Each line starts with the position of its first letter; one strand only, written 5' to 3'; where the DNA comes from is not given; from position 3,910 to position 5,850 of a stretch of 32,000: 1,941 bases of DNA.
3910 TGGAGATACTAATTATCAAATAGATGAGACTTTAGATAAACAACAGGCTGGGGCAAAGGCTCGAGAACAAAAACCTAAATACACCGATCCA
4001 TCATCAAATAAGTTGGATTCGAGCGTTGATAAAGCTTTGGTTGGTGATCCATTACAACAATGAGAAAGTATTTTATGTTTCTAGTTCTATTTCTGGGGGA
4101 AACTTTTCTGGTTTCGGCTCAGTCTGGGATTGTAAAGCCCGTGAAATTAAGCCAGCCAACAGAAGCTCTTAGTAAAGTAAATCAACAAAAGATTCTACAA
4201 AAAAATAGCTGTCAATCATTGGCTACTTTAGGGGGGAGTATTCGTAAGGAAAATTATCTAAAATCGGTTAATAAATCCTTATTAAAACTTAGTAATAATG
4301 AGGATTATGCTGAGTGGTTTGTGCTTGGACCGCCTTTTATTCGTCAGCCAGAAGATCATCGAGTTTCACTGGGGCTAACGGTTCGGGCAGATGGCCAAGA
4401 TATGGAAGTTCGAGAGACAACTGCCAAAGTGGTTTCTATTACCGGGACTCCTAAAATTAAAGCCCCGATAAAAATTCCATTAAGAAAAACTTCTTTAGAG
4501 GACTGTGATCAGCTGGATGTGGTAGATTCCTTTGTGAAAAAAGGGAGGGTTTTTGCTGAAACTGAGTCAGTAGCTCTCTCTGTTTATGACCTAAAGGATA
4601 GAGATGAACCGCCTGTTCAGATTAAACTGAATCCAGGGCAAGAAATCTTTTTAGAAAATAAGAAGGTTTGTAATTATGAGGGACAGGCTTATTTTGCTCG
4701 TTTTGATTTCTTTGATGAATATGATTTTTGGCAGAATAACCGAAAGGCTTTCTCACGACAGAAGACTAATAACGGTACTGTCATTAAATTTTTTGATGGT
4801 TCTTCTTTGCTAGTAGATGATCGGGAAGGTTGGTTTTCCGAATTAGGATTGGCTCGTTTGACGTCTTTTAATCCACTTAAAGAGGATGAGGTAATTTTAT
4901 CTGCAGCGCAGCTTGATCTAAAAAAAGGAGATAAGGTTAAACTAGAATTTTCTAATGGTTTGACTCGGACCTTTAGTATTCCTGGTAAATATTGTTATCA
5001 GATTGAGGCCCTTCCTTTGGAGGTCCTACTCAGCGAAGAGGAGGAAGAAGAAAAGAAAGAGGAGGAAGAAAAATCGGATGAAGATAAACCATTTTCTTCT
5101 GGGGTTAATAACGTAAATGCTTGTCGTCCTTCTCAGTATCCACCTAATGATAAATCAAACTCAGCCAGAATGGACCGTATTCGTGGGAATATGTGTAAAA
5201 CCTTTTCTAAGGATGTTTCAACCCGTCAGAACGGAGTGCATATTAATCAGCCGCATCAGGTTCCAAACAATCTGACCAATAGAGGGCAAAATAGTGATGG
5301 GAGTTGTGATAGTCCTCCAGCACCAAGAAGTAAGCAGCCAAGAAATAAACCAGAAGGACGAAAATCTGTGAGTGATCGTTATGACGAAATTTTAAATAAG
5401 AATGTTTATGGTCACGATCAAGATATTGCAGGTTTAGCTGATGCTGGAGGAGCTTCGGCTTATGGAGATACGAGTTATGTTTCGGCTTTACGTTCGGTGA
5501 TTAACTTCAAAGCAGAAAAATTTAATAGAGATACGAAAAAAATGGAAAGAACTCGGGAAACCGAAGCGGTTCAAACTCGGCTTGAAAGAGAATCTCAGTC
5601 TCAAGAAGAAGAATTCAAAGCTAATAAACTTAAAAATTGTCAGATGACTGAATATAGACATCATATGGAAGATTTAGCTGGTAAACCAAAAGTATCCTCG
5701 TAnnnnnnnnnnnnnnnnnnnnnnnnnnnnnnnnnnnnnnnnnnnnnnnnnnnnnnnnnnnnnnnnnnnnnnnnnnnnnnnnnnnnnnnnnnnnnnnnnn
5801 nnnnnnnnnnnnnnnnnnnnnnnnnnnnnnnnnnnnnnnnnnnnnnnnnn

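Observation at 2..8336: Translationally coupled operon of five orphan proteins, mostly with signal peptides, plus a convergent sixth, next to secA: candidate undescribed cell-surface system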

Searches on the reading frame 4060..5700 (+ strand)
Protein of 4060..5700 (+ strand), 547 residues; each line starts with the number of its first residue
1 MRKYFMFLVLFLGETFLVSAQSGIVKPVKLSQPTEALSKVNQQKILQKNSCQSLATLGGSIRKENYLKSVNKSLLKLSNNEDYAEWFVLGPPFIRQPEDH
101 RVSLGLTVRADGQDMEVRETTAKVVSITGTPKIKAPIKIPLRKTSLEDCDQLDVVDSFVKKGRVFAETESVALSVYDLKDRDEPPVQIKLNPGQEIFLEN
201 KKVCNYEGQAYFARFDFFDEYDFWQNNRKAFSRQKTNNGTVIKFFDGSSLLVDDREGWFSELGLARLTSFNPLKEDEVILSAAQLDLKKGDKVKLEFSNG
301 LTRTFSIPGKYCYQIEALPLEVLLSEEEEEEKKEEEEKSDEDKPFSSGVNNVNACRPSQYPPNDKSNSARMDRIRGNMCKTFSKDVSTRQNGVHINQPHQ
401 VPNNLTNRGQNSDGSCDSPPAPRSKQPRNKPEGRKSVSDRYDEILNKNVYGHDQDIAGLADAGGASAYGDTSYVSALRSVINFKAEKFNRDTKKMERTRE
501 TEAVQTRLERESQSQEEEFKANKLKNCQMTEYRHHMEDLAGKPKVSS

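Call 3: search_protein_families(library=pfam, proteins=[window:4060-5700:+], max_evalue=1)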
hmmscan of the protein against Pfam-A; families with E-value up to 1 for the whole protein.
window:4060-5700:+ (547 aa): 0 families

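Call 6: find_encoding_contigs(protein=window:4060-5700:+, flank=10000, max_places=6)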
Protein window:4060-5700:+ (547 aa): no gene with exactly this product is on record in the collection.

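Call 8: search_protein_families(library=ncbifam, proteins=[window:4060-5700:+], max_evalue=1)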
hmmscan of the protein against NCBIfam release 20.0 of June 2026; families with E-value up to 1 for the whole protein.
window:4060-5700:+ (547 aa): 0 families

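Call 11: find_homologous_proteins(query=window:4060-5700:+, max_evalue=0.001)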
Query window:4060-5700:+ (547 aa): 1 proteins with E <= 0.001 among 8000 candidates.
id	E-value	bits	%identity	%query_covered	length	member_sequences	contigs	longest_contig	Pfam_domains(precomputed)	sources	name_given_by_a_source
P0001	0.0e+0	1233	100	100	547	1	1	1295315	-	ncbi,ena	-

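Call 12: find_encoding_contigs(protein=P0001, flank=10000, max_places=4)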
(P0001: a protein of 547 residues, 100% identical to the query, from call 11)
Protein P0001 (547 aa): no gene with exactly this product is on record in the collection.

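Call 24: search_protein_families(library=phrogs, proteins=[window:4060-5700:+], max_evalue=0.1)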
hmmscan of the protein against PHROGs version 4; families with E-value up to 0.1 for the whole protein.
window:4060-5700:+ (547 aa): 0 families

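Call 31: find_homologous_proteins(query=P0002, max_evalue=0.001)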
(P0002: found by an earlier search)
Query P0002 (649 aa): 2 proteins with E <= 0.001 among 8000 candidates.
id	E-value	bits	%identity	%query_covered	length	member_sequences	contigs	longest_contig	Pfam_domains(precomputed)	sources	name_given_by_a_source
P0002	0.0e+0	1490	100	100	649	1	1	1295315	-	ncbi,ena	-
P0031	8.5e-100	353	34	87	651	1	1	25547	-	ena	-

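Call 32: find_encoding_contigs(protein=P0031, flank=10000, max_places=4)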
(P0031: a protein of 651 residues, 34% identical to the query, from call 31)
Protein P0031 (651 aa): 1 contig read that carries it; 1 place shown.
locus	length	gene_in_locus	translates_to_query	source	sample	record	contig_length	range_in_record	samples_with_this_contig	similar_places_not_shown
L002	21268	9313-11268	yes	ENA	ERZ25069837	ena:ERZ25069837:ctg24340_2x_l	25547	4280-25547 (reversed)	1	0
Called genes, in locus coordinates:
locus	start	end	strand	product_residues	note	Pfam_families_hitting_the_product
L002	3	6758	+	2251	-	?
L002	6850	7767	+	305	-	-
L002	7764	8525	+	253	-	-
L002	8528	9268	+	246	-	-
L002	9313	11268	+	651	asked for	-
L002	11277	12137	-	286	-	-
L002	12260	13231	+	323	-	PF00690:Cation_ATPase_N, PF00122:E1-E2_ATPase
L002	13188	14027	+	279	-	PF13246:Cation_ATPase, PF00702:Hydrolase (weak)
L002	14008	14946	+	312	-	PF00702:Hydrolase (weak), PF00689:Cation_ATPase_C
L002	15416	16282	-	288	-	PF00005:ABC_tran, PF13304:AAA_21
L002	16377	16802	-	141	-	PF00117:GATase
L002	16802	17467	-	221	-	PF00988:CPSase_sm_chain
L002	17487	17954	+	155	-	-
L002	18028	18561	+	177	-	PF03572:Peptidase_S41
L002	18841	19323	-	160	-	PF01425:Amidase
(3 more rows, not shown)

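Call 95: search_protein_families(library=padloc, proteins=[window:4060-5700:+], max_evalue=0.1)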
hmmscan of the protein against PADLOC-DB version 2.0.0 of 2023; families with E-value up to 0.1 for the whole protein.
window:4060-5700:+ (547 aa): 0 families
